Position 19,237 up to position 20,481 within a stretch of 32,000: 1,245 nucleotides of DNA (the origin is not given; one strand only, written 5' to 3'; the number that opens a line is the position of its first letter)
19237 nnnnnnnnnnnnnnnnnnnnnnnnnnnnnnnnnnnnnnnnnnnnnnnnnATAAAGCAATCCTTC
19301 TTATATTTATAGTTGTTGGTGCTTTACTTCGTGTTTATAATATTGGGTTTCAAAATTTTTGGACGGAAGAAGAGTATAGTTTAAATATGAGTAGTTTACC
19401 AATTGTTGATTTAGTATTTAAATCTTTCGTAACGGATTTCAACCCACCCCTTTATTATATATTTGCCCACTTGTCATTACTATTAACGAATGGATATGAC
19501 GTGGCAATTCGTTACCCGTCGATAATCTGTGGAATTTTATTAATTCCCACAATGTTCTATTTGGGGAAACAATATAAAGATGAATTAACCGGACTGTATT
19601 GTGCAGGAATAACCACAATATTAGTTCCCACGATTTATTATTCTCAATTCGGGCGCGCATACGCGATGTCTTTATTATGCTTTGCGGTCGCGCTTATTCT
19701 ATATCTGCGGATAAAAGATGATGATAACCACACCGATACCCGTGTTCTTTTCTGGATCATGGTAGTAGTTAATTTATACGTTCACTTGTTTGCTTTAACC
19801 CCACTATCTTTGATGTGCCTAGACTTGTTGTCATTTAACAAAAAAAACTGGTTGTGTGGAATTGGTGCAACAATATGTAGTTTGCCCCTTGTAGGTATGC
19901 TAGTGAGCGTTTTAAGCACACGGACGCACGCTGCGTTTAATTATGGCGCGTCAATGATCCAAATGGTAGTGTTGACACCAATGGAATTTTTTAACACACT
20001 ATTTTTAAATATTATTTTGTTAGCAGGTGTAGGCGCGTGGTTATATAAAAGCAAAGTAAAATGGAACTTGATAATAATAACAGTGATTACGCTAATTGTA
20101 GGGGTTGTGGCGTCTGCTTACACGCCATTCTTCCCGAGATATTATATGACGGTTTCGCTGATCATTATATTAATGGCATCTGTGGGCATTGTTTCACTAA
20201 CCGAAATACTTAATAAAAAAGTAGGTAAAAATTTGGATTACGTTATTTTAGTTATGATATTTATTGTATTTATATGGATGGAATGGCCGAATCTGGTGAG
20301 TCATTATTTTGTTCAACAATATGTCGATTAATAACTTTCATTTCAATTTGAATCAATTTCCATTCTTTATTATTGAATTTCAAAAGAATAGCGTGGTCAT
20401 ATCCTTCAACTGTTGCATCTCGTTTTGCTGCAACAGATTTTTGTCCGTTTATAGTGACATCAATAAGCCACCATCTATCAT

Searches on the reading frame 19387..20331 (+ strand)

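Call 7: search_protein_families(library=pfam, max_evalue=0.01, proteins=[window:19387-20331:+])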
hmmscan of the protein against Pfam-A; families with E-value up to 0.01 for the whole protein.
window:19387-20331:+ (314 aa): 1 family
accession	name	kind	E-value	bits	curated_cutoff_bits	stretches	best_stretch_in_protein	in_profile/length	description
PF13231.12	PMT_2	-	0.00024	21.8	26.1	1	20-126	3-106/160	Dolichyl-phosphate-mannose-protein mannosyltransferase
